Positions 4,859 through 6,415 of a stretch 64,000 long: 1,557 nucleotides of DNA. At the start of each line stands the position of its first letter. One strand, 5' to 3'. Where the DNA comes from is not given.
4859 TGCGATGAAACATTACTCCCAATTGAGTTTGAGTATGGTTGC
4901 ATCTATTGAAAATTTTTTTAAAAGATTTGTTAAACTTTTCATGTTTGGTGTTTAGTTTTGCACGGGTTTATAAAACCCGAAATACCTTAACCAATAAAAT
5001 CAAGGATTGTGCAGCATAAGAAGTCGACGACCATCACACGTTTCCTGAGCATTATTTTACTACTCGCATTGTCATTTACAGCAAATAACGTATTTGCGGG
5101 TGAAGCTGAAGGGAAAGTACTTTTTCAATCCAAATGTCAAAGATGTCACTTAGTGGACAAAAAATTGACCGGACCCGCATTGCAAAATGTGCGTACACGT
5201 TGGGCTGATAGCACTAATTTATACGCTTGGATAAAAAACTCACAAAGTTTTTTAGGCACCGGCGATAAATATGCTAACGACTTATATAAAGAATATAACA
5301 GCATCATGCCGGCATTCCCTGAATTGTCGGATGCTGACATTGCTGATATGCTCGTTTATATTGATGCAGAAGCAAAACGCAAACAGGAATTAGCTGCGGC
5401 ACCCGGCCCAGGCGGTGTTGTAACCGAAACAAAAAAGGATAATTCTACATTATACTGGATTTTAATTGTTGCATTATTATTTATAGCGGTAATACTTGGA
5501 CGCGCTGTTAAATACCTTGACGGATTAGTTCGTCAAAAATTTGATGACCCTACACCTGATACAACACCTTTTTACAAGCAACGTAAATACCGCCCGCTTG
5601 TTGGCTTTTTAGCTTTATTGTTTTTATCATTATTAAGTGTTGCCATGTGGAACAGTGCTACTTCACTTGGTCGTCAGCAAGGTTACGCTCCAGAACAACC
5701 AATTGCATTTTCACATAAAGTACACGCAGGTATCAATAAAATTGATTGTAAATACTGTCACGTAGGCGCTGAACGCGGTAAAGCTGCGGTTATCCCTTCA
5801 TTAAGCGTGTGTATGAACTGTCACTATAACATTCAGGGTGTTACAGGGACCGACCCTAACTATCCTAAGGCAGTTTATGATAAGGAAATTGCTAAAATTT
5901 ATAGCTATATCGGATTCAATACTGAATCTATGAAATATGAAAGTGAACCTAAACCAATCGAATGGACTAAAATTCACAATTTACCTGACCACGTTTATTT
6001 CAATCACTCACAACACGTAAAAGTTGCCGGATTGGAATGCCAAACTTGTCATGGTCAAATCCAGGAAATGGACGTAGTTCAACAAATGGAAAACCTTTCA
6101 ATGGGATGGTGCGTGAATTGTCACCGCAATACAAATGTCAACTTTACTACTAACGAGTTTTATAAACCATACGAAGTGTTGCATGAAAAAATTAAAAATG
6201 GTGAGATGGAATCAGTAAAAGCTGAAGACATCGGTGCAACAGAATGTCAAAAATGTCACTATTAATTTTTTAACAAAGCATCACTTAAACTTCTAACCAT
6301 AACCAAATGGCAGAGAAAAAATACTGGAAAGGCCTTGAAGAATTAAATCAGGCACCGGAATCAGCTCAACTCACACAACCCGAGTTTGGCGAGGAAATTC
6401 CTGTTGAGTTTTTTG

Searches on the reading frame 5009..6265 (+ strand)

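Call 61: search_protein_families(library=pfam, max_evalue=0.00001, proteins=[window:5009-6265:+])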
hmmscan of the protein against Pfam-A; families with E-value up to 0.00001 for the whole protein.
window:5009-6265:+ (418 aa): 5 families
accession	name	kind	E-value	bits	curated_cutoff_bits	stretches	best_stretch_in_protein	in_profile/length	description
PF14522.11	Cytochrome_C7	-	9e-13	48.3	24.8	1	329-417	1-66/67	Cytochrome c7 and related cytochrome c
PF02085.21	Cytochrom_CIII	-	1.5e-12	48.1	22.9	0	226-294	15-74/101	Class III cytochrome C family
PF00034.26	Cytochrom_C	-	2.8e-10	41.8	21.3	1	33-119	2-87/90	Cytochrome c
PF13442.11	Cytochrome_CBB3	-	2.8e-09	37.6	27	1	33-118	4-68/68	Cytochrome C oxidase, cbb3-type, subunit III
PF14537.11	Cytochrom_c3_2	-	3.2e-08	34.4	25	0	340-417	5-64/79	Cytochrome c3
